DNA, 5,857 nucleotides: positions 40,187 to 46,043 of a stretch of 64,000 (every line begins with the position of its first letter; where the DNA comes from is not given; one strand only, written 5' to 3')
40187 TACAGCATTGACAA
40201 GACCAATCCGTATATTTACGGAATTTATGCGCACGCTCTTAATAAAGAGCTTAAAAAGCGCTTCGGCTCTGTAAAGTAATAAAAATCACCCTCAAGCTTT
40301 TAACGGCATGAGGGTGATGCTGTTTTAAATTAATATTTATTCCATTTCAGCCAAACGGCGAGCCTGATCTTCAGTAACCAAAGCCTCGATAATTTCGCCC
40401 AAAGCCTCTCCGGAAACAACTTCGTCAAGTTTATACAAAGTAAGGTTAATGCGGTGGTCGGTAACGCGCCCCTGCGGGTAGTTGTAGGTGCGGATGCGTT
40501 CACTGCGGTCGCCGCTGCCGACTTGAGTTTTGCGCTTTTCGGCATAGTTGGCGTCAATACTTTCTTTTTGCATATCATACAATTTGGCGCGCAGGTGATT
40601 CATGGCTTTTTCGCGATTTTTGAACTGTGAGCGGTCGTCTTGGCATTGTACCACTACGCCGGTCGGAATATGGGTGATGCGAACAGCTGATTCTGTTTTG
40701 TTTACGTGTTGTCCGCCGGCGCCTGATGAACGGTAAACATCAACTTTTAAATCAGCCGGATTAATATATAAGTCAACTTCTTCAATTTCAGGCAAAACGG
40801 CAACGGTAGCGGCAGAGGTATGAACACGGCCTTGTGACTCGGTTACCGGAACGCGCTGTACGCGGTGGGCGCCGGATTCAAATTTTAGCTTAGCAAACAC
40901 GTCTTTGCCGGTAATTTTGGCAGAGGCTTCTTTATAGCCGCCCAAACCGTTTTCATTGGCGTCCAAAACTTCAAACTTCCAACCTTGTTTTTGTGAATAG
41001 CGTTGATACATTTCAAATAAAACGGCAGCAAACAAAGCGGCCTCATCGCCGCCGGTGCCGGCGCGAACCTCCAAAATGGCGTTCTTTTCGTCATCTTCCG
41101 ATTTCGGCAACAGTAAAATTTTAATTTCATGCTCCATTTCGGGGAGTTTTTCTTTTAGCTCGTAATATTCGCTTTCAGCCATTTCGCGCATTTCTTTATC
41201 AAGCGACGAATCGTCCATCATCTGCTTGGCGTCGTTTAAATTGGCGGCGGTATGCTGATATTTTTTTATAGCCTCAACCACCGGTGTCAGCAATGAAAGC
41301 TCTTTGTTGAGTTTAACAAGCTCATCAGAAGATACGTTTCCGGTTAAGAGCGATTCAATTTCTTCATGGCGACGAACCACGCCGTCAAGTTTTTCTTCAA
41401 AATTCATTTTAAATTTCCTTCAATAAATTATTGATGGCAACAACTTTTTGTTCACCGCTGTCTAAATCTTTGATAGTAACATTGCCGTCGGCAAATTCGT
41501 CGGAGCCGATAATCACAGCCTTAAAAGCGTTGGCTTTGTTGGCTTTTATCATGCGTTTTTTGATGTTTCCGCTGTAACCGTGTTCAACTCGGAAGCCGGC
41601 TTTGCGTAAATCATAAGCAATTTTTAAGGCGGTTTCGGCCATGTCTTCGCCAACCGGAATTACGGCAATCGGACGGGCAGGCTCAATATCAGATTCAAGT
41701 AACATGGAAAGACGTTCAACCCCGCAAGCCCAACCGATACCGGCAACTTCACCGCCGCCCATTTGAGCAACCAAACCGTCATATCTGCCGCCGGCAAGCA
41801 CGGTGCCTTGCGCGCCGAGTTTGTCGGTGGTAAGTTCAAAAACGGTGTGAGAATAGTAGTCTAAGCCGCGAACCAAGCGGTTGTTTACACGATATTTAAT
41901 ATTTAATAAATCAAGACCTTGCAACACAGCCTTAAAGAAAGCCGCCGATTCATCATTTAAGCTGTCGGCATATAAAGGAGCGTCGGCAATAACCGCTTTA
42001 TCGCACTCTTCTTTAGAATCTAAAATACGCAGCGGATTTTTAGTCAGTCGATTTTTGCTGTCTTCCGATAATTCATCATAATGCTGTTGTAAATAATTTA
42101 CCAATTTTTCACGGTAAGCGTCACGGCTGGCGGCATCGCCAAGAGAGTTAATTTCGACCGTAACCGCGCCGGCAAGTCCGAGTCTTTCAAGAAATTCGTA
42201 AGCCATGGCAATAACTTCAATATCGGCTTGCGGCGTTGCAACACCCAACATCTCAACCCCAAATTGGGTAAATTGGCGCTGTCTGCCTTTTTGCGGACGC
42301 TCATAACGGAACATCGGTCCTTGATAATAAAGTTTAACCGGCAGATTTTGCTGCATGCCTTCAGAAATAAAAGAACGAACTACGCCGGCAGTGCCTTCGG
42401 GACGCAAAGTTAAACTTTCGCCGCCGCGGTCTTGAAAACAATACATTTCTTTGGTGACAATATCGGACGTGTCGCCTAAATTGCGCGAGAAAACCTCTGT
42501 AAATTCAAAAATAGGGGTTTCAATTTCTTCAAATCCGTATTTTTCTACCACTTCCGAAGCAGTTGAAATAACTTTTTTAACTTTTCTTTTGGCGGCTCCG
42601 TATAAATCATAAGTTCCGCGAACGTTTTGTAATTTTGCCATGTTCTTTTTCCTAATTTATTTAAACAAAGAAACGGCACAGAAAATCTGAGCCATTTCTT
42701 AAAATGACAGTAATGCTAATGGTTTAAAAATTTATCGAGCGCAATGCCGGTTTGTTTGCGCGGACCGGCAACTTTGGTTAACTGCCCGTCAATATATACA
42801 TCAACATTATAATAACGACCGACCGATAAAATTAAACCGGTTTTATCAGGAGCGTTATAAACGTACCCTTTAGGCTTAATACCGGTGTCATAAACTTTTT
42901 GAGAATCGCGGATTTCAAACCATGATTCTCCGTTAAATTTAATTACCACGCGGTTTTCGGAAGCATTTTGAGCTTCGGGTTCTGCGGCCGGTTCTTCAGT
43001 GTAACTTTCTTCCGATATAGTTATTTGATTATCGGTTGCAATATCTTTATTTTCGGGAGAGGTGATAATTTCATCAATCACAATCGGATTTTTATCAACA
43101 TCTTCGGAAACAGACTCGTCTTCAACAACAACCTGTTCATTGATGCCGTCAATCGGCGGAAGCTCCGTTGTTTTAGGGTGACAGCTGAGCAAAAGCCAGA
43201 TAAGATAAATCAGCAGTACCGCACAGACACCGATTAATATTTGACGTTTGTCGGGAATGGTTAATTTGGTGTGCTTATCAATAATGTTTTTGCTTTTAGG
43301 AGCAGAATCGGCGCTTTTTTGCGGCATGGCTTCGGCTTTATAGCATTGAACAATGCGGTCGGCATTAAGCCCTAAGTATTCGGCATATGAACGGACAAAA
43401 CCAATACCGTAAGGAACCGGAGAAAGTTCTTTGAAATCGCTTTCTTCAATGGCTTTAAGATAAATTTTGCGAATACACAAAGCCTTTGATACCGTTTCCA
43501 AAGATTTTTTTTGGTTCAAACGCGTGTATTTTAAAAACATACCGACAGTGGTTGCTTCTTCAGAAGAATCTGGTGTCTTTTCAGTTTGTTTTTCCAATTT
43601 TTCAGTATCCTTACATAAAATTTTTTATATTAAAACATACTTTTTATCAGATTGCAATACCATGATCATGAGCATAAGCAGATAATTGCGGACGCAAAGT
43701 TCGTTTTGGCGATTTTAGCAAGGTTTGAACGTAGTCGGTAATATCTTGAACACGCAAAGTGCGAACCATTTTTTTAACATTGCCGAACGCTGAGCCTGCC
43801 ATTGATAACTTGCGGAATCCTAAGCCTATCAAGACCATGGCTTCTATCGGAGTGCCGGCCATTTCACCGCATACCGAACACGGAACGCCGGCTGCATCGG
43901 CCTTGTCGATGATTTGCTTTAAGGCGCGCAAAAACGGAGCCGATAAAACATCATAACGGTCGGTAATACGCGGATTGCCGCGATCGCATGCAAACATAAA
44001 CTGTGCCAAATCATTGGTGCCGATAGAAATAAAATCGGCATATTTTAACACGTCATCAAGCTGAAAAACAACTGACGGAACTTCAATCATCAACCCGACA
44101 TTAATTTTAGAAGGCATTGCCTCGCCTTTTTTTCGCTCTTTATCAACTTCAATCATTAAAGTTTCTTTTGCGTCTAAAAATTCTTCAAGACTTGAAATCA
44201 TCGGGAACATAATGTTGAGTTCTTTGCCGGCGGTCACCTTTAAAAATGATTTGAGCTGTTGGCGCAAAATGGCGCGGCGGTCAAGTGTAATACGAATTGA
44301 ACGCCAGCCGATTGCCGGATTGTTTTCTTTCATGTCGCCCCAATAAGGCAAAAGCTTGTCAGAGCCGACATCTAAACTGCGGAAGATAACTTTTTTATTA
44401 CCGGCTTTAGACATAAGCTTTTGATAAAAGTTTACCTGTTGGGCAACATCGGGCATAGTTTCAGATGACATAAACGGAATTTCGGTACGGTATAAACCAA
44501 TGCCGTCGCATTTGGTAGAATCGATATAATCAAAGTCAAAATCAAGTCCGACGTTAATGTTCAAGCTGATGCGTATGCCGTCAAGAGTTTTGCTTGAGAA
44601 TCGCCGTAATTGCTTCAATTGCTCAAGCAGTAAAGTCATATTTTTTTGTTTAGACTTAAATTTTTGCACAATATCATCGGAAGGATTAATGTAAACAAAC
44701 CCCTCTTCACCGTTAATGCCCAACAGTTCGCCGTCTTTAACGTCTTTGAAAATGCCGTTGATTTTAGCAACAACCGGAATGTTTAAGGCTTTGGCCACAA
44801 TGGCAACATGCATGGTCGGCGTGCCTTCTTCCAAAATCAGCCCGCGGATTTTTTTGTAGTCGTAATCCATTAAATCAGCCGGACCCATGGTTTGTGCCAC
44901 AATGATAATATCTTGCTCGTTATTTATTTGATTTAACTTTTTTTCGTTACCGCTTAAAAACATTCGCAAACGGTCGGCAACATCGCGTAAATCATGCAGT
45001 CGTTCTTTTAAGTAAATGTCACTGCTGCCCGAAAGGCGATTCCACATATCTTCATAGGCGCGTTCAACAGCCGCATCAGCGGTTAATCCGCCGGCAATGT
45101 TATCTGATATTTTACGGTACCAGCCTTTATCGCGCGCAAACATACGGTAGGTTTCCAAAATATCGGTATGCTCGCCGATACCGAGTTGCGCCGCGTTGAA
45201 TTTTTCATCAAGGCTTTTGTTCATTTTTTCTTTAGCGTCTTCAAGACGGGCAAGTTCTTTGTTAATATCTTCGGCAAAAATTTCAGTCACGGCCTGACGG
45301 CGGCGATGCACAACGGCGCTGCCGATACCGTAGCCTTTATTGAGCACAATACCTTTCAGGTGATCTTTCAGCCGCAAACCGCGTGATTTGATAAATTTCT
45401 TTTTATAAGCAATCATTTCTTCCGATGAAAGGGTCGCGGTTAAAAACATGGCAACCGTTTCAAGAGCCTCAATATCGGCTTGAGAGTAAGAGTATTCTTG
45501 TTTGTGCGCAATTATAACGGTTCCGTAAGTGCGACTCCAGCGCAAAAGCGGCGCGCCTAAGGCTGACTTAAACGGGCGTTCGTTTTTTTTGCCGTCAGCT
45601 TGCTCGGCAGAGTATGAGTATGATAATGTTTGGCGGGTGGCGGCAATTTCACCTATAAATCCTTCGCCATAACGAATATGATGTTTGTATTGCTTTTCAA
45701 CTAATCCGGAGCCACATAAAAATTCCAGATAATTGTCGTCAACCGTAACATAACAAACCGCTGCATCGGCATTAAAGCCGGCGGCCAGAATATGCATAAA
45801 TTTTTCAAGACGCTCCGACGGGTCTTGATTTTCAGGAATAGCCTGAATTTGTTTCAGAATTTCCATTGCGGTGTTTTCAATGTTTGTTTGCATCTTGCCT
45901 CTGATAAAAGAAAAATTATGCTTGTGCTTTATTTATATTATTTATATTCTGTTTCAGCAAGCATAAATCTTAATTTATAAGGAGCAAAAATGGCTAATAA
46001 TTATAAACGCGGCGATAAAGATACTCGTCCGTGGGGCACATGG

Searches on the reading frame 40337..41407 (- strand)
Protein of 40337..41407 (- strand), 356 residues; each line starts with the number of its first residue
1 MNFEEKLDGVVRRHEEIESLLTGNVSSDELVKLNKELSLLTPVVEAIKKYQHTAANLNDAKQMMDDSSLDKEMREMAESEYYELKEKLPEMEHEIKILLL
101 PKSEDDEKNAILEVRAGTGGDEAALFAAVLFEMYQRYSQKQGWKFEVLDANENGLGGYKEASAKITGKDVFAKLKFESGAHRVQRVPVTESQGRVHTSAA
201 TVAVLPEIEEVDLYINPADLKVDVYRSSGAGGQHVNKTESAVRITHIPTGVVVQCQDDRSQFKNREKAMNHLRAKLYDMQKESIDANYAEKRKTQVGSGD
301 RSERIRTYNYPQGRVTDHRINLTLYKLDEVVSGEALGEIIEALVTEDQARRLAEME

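Call 22: search_protein_families(library=pfam, proteins=[window:40337-41407:-], max_evalue=0.01)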
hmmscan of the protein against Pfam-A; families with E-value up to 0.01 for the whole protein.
window:40337-41407:- (356 aa): 2 families
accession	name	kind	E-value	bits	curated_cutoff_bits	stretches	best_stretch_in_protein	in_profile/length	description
PF03462.23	PCRF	-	4e-69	232.8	24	1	12-202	3-194/194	PCRF domain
PF00472.26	RF-1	-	7.7e-45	152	35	1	210-319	2-116/116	RF-1 domain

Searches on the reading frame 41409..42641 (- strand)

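Call 22: search_protein_families(library=pfam, proteins=[window:41409-42641:-], max_evalue=0.01)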
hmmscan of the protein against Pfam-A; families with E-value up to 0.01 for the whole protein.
window:41409-42641:- (410 aa): 5 families
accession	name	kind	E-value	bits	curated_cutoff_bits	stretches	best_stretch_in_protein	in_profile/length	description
PF13393.11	tRNA-synt_His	-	1.5e-42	146.3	25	1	11-311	3-308/308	Histidyl-tRNA synthetase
PF00587.30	tRNA-synt_2b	-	6e-21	75.7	29.3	1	67-297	1-148/179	tRNA synthetase class II core domain (G, H, P, S and T)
PF03129.25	HGTP_anticodon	-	3.4e-15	56.4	21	1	325-410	2-91/94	Anticodon binding domain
PF00152.25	tRNA-synt_2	-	2.2e-06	27.4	25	1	104-315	94-292/308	tRNA synthetases class II (D, K and N)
PF01409.25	tRNA-synt_2d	-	2.5e-05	24.3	19.8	1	16-154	14-153/246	tRNA synthetases class II core domain (F)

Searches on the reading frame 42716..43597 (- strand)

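Call 22: search_protein_families(library=pfam, proteins=[window:42716-43597:-], max_evalue=0.01)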
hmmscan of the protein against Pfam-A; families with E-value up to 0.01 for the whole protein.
window:42716-43597:- (293 aa): 3 families
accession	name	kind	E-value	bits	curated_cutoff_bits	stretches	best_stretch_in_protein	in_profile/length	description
PF13413.12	HTH_25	-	6.3e-16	58.4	24.6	1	22-81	2-61/62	Helix-turn-helix domain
PF13464.11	RodZ_C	-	1.8e-09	37.9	23.9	1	218-282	1-66/72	RodZ C-terminal domain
PF12844.13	HTH_19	-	0.00036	20.8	30.2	1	19-84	1-60/64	Helix-turn-helix domain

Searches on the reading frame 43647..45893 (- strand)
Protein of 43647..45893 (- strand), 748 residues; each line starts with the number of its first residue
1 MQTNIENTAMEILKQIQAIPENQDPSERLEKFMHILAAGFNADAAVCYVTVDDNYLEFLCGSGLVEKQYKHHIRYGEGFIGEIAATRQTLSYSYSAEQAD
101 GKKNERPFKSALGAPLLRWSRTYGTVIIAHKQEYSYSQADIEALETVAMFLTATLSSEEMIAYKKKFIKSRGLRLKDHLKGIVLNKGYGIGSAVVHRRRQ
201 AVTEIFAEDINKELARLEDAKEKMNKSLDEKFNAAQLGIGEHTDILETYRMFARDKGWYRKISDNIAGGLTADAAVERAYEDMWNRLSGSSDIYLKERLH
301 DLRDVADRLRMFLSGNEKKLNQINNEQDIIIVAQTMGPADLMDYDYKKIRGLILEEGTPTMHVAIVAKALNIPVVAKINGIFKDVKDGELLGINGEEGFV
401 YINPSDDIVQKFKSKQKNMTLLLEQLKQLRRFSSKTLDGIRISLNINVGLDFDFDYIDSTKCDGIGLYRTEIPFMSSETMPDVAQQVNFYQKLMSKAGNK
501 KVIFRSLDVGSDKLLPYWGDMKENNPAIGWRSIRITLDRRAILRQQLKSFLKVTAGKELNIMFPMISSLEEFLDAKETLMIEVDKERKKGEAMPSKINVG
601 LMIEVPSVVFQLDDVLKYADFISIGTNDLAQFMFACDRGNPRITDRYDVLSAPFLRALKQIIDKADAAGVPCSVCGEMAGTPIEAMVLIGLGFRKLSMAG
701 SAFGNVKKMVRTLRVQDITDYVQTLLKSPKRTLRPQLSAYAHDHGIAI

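Call 22: search_protein_families(library=pfam, proteins=[window:43647-45893:-], max_evalue=0.01)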
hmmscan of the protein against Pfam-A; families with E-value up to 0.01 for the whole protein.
window:43647-45893:- (748 aa): 6 families
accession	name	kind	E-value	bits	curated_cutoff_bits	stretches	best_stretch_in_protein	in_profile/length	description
PF02896.24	PEP-utilizers_C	-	1.3e-85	287.6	22.8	1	425-713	3-291/293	PEP-utilising enzyme, PEP-binding domain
PF05524.18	PEP-utilisers_N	-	1e-21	77.8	24.4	1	180-298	1-121/121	PEP-utilising enzyme, N-terminal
PF00391.29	PEP-utilizers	-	7.3e-16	58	23.1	1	327-398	3-72/72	PEP-utilising enzyme, mobile domain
PF13185.12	GAF_2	-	1.1e-09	39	28.6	1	24-152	3-132/136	GAF domain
PF01590.32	GAF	-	1.7e-08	35.5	22.4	1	24-153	1-131/133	GAF domain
PF13492.12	GAF_3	-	0.0018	19.2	27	1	25-148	2-120/129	GAF domain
